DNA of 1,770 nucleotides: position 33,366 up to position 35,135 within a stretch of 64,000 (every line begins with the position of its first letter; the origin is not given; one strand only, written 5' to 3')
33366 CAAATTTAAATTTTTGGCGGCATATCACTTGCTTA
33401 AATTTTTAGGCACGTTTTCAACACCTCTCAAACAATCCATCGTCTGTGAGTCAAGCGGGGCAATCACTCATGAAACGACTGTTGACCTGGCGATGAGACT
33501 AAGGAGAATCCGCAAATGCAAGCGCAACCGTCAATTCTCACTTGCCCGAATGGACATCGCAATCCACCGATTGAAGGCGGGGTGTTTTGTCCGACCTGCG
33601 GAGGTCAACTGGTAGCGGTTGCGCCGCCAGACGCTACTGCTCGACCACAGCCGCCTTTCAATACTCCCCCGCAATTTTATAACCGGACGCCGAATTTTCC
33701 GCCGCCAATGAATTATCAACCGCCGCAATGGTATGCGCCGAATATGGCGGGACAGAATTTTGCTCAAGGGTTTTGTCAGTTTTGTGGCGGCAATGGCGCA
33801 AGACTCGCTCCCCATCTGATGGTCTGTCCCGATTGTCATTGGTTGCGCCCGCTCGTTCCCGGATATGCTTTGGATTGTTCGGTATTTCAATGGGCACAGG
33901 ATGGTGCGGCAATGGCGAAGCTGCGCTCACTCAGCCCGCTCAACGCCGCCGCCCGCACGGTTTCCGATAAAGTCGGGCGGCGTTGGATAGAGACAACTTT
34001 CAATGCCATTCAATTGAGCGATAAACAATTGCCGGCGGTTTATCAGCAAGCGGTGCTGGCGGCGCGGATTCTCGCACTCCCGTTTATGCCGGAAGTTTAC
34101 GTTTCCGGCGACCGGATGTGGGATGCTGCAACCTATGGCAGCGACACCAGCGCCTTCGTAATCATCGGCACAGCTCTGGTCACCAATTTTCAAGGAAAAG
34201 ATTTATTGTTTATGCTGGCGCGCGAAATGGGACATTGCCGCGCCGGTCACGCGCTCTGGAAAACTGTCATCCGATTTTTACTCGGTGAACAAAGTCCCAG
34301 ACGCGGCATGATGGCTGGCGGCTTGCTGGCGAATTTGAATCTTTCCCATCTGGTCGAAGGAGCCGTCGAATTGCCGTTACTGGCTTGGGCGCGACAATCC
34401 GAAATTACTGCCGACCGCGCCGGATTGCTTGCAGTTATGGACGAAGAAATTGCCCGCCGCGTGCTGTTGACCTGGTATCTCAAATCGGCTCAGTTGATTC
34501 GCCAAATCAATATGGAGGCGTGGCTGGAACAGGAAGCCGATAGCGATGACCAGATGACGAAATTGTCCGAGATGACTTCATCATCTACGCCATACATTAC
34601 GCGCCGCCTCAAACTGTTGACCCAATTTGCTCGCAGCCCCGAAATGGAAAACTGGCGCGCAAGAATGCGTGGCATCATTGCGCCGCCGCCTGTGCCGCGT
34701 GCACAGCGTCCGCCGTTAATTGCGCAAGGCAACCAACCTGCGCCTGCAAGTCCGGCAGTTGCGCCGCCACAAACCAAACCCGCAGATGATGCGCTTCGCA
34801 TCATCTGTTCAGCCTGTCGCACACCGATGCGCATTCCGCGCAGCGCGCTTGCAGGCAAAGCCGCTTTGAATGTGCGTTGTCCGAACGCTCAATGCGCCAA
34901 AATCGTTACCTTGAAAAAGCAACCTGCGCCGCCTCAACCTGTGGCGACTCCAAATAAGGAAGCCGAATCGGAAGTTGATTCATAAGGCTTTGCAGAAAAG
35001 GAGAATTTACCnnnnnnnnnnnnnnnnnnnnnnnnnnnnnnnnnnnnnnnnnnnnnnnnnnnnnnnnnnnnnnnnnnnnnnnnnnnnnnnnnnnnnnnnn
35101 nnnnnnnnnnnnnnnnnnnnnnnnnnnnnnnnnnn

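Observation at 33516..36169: Operon of a zinc-ribbon-flanked pseudo-M48 protein and a 385-aa hyperacidic disordered protein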

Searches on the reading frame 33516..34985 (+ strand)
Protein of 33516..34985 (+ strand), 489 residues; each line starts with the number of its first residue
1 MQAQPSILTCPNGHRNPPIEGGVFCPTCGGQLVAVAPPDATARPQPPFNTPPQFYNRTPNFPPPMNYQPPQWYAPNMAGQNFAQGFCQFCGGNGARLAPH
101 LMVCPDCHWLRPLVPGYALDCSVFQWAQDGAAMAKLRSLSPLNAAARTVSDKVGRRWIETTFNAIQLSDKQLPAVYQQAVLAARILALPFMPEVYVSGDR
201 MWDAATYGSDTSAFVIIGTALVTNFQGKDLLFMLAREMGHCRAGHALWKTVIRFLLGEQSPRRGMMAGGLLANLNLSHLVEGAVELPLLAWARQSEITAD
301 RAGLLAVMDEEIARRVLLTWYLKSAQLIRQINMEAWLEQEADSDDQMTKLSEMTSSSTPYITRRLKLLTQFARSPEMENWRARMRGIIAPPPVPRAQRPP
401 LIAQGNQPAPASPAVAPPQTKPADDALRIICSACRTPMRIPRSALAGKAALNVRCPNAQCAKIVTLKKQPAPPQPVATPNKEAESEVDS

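Call 3: search_protein_families(library=pfam, proteins=[window:33516-34985:+], max_evalue=1)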
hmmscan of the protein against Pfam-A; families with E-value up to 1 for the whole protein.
window:33516-34985:+ (489 aa): 6 families
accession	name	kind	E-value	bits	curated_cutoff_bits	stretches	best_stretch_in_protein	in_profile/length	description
PF01435.24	Peptidase_M48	-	6.2e-11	42.9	20.3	1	175-369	10-183/186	Peptidase family M48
PF21458.3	SelB-wing_1_3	-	0.053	13.7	27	1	278-294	23-39/48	Selenocysteine-specific elongation factor, winged helix 1/3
PF13717.11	Zn_ribbon_4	-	0.056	13.8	30.3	1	428-457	2-30/36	zinc-ribbon domain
PF14803.11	Zn_ribbon_Nudix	-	0.16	12.3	25.6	0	24-39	2-17/34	Nudix N-terminal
PF13719.11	Zn_ribbon_5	-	0.24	11.6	29.3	1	427-463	1-34/37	zinc-ribbon domain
PF12773.13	DZR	-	0.27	11.8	27.3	0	21-32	11-22/45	Double zinc ribbon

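Call 4: search_protein_families(library=ncbifam, proteins=[window:33516-34985:+], max_evalue=1)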
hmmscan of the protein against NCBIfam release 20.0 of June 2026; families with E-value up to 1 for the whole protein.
window:33516-34985:+ (489 aa): 6 families
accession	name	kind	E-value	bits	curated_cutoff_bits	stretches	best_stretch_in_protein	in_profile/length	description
NF002826.0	PRK03001.1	equivalog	0.0015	17.7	369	1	144-257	43-152/285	zinc metalloprotease HtpX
NF002775.0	PRK02870.1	equivalog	0.0036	16.6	285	1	164-243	109-186/338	zinc metalloprotease HtpX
NF003425.0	PRK04897.1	equivalog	0.026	13.7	355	1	162-250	69-157/298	zinc metalloprotease HtpX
NF002669.0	PRK02391.1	equivalog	0.031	13.4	341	1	161-254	65-158/298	zinc metalloprotease HtpX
NF002363.0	PRK01345.1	equivalog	0.035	13.2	422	1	159-257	53-151/318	zinc metalloprotease HtpX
TIGR01053.1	LSD1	subfamily_domain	0.21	11.3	15.5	1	429-444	2-17/31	zinc finger domain-containing protein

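Call 8: find_homologous_proteins(query=window:33516-34985:+)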
Query window:33516-34985:+ (489 aa): 1107 proteins with E <= 0.001 among 8000 candidates; the best 120 are listed.
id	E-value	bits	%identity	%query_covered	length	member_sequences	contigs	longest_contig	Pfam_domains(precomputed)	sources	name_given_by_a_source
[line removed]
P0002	5.5e-174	597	56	97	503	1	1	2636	PF01435.25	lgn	-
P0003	1.3e-173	596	53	100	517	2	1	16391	PF01435.25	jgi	-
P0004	5.6e-173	594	55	94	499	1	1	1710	PF01435.25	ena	-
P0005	1.3e-172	593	58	96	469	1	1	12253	PF01435.25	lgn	-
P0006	2.2e-171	589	54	100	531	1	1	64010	PF01435.25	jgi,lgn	jgi:Zn-dependent protease with chaperone function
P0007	3.1e-171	588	56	95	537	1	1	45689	PF01435.25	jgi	jgi:Zn-dependent protease with chaperone function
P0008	1.7e-170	586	54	95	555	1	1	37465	PF01435.25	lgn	-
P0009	4.9e-170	584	53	99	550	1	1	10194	PF01435.25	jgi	jgi:Zn-dependent protease with chaperone function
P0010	1.2e-169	583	55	94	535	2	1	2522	PF01435.25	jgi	jgi:Zn-dependent protease with chaperone function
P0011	1.4e-169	583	56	97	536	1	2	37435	PF01435.25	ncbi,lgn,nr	ncbi:MAG: M48 family metalloprotease [Acidobacteria bacterium]|nr:M48 family metalloprotease [Acidob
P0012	2.1e-169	582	60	78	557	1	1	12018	PF01435.25,PF12773.14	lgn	-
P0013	2.3e-169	582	56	98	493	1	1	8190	PF01435.25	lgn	-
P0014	5.3e-169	581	58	97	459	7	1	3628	PF01435.25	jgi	-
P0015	1.1e-168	580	47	7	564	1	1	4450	PF01435.25,PF12773.14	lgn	-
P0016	1.1e-168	580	56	94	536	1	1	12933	PF01435.25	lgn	-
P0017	2.5e-168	579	54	98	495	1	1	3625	PF01435.25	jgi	jgi:Zn-dependent protease with chaperone function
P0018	7.0e-168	577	53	99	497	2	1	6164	PF01435.25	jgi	jgi:Zn-dependent protease with chaperone function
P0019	1.1e-167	577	65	80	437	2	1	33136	PF01435.25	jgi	jgi:Zn-dependent protease with chaperone function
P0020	3.4e-167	575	55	94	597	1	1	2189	PF01435.25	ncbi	-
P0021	4.4e-167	575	55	97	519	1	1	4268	PF01435.25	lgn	-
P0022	1.2e-166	573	64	80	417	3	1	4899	PF01435.25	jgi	jgi:Zn-dependent protease with chaperone function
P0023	1.6e-166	573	54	99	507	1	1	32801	PF01435.25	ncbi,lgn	-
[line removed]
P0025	1.2e-164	567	57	99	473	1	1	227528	PF01435.25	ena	-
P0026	1.4e-164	566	58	95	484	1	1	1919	PF01435.25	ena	-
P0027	2.6e-164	566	55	96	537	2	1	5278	PF01435.25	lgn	-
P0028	7.1e-164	564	50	95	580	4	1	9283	PF01435.25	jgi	jgi:Zn-dependent protease with chaperone function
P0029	3.8e-163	562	53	99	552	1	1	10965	PF01435.25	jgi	jgi:Zn-dependent protease with chaperone function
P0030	5.1e-163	561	62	81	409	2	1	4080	PF01435.25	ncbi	-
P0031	1.0e-162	560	55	95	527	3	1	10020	PF01435.25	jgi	jgi:Zn-dependent protease with chaperone function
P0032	1.2e-162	560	53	98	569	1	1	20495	PF01435.25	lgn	-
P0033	8.1e-162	557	56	95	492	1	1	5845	PF01435.25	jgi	jgi:Zn-dependent protease with chaperone function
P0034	8.5e-162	557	54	98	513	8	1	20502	PF01435.25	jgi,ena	jgi:Zn-dependent protease with chaperone function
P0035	1.2e-161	557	53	96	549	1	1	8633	PF01435.25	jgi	jgi:Zn-dependent protease with chaperone function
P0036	2.8e-161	556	53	99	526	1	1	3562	PF01435.25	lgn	-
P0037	3.2e-161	555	54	97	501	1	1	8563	PF01435.25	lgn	-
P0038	3.6e-161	555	58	98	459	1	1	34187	PF01435.25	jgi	jgi:predicted Zn finger-like uncharacterized protein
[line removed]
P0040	5.7e-161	555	63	78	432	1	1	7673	PF01435.25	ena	-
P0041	2.1e-160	553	60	78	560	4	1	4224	PF01435.25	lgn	-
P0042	2.9e-160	552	63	80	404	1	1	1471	PF01435.25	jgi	jgi:Zn-dependent protease with chaperone function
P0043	4.7e-160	551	60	82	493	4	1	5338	PF01435.25,PF14237.12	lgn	-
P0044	6.3e-160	551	71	61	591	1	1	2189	PF01435.25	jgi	jgi:Zn-dependent protease with chaperone function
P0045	1.5e-159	550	56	98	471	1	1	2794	PF01435.25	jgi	jgi:Zn-dependent protease with chaperone function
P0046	1.6e-159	550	57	95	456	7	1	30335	PF01435.25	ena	-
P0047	1.9e-159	549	59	78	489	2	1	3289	PF01435.25,PF14237.12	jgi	jgi:Zn-dependent protease with chaperone function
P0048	2.7e-159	549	55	96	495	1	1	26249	PF01435.25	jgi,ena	jgi:Zn-dependent protease with chaperone function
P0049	3.8e-159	548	59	83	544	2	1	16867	PF01435.25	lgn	-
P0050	5.7e-159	548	55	95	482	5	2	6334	PF01435.25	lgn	-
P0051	7.6e-159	548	55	99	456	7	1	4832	PF01435.25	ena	-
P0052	1.1e-158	547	61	80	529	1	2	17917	PF01435.25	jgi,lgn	jgi:Zn-dependent protease with chaperone function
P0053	1.8e-158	546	54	94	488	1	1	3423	PF01435.25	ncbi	-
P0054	3.8e-158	545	52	100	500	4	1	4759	PF01435.25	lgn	-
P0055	5.5e-158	545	53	93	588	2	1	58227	PF01435.25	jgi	jgi:Zn-dependent protease with chaperone function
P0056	1.4e-157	543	52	98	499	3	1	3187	PF01435.25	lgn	-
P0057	2.0e-157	543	51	95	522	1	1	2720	PF01435.25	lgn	-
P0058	3.4e-157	542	57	81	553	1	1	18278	PF01435.25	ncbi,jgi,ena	-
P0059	5.5e-157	541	57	84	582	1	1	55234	PF01435.25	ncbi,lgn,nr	ncbi:MAG: M48 family metallopeptidase [Acidobacteria bacterium]|nr:M48 family metallopeptidase [Acid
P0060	9.5e-157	541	56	96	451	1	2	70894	PF01435.25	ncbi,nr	ncbi:MAG: M48 family metalloprotease [Acidobacteria bacterium]|nr:M48 family metalloprotease [Acidob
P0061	2.7e-156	539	55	95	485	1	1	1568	PF01435.25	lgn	-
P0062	3.7e-156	539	55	95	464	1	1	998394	PF01435.25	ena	-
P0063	3.9e-156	539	57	80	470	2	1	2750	PF01435.25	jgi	-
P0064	4.6e-156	538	55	95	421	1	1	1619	PF01435.25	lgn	-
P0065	9.6e-156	537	51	98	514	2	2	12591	PF01435.25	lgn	-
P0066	1.5e-155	537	56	98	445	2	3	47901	PF01435.25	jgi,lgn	jgi:Zn-dependent protease with chaperone function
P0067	2.0e-155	536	54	94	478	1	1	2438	PF01435.25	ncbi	ncbi:hypothetical protein BH18ACI1_BH18ACI1_23010 [soil metagenome]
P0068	3.3e-155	536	60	80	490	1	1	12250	PF01435.25,PF14237.12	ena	-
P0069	3.3e-155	536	50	97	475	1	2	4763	PF01435.25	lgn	-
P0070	4.1e-155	535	55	95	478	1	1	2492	PF01435.25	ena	-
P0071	5.7e-155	535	59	80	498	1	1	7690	PF01435.25,PF14237.12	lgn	-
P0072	8.4e-155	534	59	81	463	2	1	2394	PF01435.25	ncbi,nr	ncbi:MAG TPA: M48 family metallopeptidase [Chthonomonadaceae bacterium]|nr:M48 family metallopeptida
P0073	3.1e-154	532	60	78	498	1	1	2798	PF01435.25,PF14237.12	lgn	-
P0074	6.6e-154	531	55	94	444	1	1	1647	PF01435.25,PF12773.14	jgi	jgi:Zn-dependent protease with chaperone function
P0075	1.1e-153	530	54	94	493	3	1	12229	PF01435.25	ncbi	-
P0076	1.1e-153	530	53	96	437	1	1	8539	PF01435.25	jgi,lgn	-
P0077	1.9e-153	530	55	96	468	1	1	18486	PF01435.25,PF12773.14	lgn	-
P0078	2.2e-153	529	55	82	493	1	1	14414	PF01435.25,PF12773.14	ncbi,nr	ncbi:MAG: zinc ribbon domain-containing protein [Acidobacteria bacterium]|nr:zinc ribbon domain-cont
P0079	3.0e-153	529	55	96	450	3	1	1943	PF01435.25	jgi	jgi:Zn-dependent protease with chaperone function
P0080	3.5e-153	529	63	79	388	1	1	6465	PF01435.25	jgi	jgi:Zn-dependent protease with chaperone function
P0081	4.1e-153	529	53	94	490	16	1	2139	PF01435.25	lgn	-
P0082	8.8e-153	528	57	80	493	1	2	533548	PF01435.25,PF12773.14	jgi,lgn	-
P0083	9.8e-153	527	49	97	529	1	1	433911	PF01435.25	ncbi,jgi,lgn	jgi:Zn-dependent protease with chaperone function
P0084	2.2e-152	526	51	97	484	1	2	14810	PF01435.25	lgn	-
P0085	3.0e-152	526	52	96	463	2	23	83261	PF01435.25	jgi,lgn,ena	-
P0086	3.2e-152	526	54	94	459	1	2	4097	PF01435.25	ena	-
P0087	4.3e-152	525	52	95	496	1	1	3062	PF01435.25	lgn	-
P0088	6.5e-152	525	59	81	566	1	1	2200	PF01435.25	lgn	-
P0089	1.1e-151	524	57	84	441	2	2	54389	PF01435.25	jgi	jgi:Zn-dependent protease with chaperone function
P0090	1.3e-151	524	55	96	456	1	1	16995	PF01435.25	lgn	-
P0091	1.3e-151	524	48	98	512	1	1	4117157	PF01435.25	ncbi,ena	-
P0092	1.7e-151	523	54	95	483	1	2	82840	PF01435.25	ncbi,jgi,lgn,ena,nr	ncbi:MAG TPA: M48 family metallopeptidase [Chthonomonadaceae bacterium]|nr:M48 family metallopeptida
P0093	1.8e-151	523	53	97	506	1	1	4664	PF01435.25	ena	-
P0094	3.3e-151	522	53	94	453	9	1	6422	PF01435.25,PF12773.14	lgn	-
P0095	3.9e-151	522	53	82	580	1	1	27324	PF01435.25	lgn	-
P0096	5.2e-151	522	58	76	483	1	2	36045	PF01435.25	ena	-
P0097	5.8e-151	522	53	82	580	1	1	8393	PF01435.25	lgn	-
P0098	7.9e-151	521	56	95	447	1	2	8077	PF01435.25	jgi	jgi:Zn-dependent protease with chaperone function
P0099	8.3e-151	521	51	98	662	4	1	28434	PF01435.25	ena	-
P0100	8.3e-151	521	55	82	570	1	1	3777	PF01435.25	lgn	-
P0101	1.1e-150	521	55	90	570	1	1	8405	PF01435.25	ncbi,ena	-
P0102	1.1e-150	521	56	89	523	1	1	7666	PF01435.25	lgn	-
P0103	1.2e-150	520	51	96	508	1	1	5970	PF01435.25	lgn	-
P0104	1.3e-150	520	55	95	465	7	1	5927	PF01435.25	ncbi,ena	-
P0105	2.4e-150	519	55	82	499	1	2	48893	PF01435.25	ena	-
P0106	3.0e-150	519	52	94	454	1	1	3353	PF01435.25,PF12773.14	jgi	jgi:Zn-dependent protease with chaperone function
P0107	3.6e-150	519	51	94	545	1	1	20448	PF01435.25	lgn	-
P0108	4.1e-150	519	53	82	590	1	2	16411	PF01435.25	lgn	-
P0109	5.1e-150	518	48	97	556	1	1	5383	PF01435.25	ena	-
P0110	6.3e-150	518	54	96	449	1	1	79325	PF01435.25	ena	-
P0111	1.7e-149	517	54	94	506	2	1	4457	PF01435.25,PF12773.14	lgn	-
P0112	1.7e-149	517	53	94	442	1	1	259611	PF01435.25,PF12773.14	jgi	jgi:Zn-dependent protease with chaperone function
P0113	1.7e-149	517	59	79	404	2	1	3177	PF01435.25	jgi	-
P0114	2.2e-149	516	58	79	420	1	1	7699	PF01435.25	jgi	jgi:Zn-dependent protease with chaperone function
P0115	3.2e-149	516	58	82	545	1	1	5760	PF01435.25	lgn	-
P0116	4.1e-149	515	49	94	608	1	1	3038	PF01435.25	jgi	jgi:Zn-dependent protease with chaperone function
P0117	4.4e-149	515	52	94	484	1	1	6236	PF01435.25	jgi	jgi:Zn-dependent protease with chaperone function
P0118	5.1e-149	515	52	98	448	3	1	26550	PF01435.25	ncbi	-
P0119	7.2e-149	515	54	97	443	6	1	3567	PF01435.25,PF12773.14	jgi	jgi:Zn-dependent protease with chaperone function/predicted RNA-binding Zn-ribbon protein involved i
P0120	7.7e-149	515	50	95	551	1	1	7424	PF01435.25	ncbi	ncbi:MAG: M48 family metallopeptidase [Pyrinomonadaceae bacterium]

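Call 11: search_solved_structures(query=A1, max_evalue=0.01, show_alignments=3)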
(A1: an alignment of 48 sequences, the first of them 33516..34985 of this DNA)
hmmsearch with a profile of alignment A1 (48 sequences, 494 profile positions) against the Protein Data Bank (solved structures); distinct sequences matched with E-value up to 0.01: 0.

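Call 12: find_related_loci(query=A1, collection=genome_contigs, flank=6000)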
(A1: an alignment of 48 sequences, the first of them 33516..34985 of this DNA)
Query A1 (489 aa) in genome_contigs; peptide patterns used: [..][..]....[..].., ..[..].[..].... (x = any residue, [..] = any of these).
476 stretches matched a pattern; 217 encode a relative of the query (tblastn E <= 1e-3); the best 80 are kept; 80 distinct loci.
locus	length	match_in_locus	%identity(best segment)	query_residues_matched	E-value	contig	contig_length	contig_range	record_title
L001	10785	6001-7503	54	3-488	1e-169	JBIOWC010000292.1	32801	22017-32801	MAG: Blastocatellia bacterium isolate MAG092 k127_2310029, whole genome shotgun sequence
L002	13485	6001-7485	54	10-482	5e-167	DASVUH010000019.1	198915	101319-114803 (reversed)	MAG TPA_asm: Pyrinomonadaceae bacterium isolate SMAG_U3312 k141_341600, whole genome shotgun sequence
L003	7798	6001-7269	57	2-467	7e-167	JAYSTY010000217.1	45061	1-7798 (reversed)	MAG: Blastocatellia bacterium isolate GFS_12554 GFS_12554_216, whole genome shotgun sequence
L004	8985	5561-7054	54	6-482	2e-166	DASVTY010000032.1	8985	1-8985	MAG TPA_asm: Pyrinomonadaceae bacterium isolate SMAG_U3303 k141_43107, whole genome shotgun sequence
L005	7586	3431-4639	60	87-485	5e-166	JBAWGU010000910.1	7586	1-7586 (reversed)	MAG: Pyrinomonadaceae bacterium isolate MFD04555_ilm_asm_bin4 k127_25477, whole genome shotgun sequence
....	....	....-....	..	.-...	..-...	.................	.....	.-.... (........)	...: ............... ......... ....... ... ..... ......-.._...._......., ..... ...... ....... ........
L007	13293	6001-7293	56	5-474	2e-164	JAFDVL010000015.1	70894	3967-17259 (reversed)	MAG: Acidobacteria bacterium isolate SZAS-15 ACID-KAN-5__15__length-70894, whole genome shotgun sequence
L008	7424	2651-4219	50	6-469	8e-159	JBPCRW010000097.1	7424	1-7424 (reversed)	MAG: Pyrinomonadaceae bacterium isolate TH_ant_mag_244 k127_5670115, whole genome shotgun sequence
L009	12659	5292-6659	54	7-472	8e-159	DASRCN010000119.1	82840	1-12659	MAG TPA_asm: Chthonomonadaceae bacterium isolate SMAG_U9954 k141_444940, whole genome shotgun sequence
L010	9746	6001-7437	53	9-474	6e-157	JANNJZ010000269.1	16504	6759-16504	MAG: Pyrinomonadaceae bacterium isolate SOY_4_C_metabat_258 SOY_4_C_k141_3908859, whole genome shotgun sequence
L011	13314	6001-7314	51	8-488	1e-154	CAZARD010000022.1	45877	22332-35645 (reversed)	MAG TPA_asm: uncultured Blastocatellaceae bacterium isolate SRP189682_co1_249 genome assembly, contig: NODE_920_length_4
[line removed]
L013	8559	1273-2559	54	2-477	3e-152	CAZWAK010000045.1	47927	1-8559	MAG TPA_asm: uncultured Heliobacteriaceae bacterium isolate SRP287051_co1_146 genome assembly, contig: NODE_1363_length_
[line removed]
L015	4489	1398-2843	49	8-488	7e-154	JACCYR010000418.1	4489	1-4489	MAG: Acidobacteria bacterium isolate MGR_bin209 SD2897-2912_k127_5015301, whole genome shotgun sequence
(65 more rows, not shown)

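Call 21: search_protein_families(library=padloc, proteins=[window:33516-34985:+], max_evalue=1)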
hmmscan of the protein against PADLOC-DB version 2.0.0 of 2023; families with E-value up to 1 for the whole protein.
window:33516-34985:+ (489 aa): 0 families

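Call 27: predict_structure(alignment_id=A1)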
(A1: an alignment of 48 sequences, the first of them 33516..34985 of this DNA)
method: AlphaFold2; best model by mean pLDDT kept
length: 489 residues; sequences in the alignment: 48
mean_pLDDT: 78.6   pTM: 0.67
mean pLDDT of the five models: 78.6, 77.2, 77.1, 75.7, 75.7
residues with pLDDT >= 90: 214; 70-90: 132; 50-70: 65; < 50: 78
segments of 3 or more residues with pLDDT < 50: 44-46, 48-61, 63-83, 400-408, 410-420, 478-489
pLDDT, mean of each block of 10 residues (from residue 1): 69 77 81 78 47 41 45 41 69 92 95 93 93 87 83 81 92 96 96 95 90 93 96 97 89 73 55 53 72 92 97 94 91 85 70 65 92 96 87 56 46 45 80 96 92 96 92 60 43
secondary structure, 60 per line:
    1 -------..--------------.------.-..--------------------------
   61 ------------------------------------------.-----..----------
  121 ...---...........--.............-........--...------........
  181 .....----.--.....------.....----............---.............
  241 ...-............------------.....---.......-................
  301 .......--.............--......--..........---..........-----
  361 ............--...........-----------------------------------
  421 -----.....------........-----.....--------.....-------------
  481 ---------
elements in order: H127-137 H140-152 H154-161 E164-166 H173-185 E193-197 E204-208 E213-218 H219-224 H228-243 H245-256 H269-273 H277-283 H285-307 H310-322 H325-330 H333-342 H346-355 H361-372 H375-385 E426-430 E437-441 E450-454 E463-467
